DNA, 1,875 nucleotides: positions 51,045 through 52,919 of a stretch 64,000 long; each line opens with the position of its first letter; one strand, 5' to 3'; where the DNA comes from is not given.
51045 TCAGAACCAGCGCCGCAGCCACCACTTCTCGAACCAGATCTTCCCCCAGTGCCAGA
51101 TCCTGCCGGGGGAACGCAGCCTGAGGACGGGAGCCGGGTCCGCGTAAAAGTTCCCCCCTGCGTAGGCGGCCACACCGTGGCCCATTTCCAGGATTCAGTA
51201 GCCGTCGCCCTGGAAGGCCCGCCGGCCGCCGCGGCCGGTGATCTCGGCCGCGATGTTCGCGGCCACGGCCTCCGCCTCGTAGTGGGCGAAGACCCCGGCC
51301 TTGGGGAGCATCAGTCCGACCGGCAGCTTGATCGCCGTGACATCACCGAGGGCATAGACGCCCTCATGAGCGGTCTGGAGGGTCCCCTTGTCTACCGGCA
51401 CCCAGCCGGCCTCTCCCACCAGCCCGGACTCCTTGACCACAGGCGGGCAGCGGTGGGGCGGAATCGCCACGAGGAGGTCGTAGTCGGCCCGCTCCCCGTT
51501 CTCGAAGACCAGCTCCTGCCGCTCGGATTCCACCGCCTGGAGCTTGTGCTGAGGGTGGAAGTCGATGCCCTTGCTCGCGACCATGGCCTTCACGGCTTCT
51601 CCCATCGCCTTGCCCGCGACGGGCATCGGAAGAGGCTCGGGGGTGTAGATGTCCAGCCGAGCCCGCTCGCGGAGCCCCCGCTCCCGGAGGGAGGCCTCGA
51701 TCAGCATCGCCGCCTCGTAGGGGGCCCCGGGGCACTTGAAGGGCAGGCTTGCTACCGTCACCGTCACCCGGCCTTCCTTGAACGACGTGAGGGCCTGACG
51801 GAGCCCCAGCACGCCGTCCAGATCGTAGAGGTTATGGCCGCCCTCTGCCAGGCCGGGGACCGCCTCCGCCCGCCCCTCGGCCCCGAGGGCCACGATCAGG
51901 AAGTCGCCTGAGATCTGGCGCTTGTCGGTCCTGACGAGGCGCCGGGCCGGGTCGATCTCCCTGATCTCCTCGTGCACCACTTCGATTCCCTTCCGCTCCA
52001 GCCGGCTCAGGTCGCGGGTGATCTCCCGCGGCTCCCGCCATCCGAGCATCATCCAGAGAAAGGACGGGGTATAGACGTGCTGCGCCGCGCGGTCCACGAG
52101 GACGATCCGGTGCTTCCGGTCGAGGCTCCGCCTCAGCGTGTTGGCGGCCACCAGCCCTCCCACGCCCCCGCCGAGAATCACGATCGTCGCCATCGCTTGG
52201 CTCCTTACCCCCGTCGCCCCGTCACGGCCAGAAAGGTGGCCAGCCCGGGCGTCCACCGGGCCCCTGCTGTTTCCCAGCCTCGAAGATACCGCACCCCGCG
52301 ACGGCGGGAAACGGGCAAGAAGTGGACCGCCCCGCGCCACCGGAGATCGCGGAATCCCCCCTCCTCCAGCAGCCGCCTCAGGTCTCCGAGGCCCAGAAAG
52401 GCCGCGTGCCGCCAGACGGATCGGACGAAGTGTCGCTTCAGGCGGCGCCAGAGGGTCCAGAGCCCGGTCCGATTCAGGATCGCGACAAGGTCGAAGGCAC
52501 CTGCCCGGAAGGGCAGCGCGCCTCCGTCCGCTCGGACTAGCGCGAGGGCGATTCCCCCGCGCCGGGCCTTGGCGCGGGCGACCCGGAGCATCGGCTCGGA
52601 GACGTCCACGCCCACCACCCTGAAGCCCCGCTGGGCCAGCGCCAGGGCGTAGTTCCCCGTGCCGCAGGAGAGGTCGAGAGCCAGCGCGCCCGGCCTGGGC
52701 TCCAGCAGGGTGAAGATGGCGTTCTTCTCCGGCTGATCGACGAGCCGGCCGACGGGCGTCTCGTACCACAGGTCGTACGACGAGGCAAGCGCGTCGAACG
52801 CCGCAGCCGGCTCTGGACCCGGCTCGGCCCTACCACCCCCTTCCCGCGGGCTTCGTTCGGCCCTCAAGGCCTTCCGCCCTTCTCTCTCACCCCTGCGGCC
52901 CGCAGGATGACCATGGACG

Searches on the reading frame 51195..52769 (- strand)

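Call 9: search_protein_families(library=pfam, proteins=[window:51195-52769:-], max_evalue=0.01)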
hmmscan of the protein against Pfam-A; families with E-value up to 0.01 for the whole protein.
window:51195-52769:- (524 aa): 5 families
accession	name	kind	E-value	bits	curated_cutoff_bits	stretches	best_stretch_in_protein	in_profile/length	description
PF07992.20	Pyr_redox_2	-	2.7e-25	89.8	26.1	1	195-478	2-277/291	Pyridine nucleotide-disulphide oxidoreductase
PF21706.3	FCSD_central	-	2e-07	31.6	27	1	323-437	4-116/116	Sulfide dehydrogenase [flavocytochrome c] flavoprotein chain, central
PF00070.33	Pyr_redox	-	2.2e-05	25.3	22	0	378-419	31-72/82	Pyridine nucleotide-disulphide oxidoreductase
PF13450.12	NAD_binding_8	-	0.0014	19.3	21.9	1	198-229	1-29/68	NAD(P)-binding Rossmann-like domain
PF04820.20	Trp_halogenase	-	0.0026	17.1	21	1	196-228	2-35/458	Tryptophan halogenase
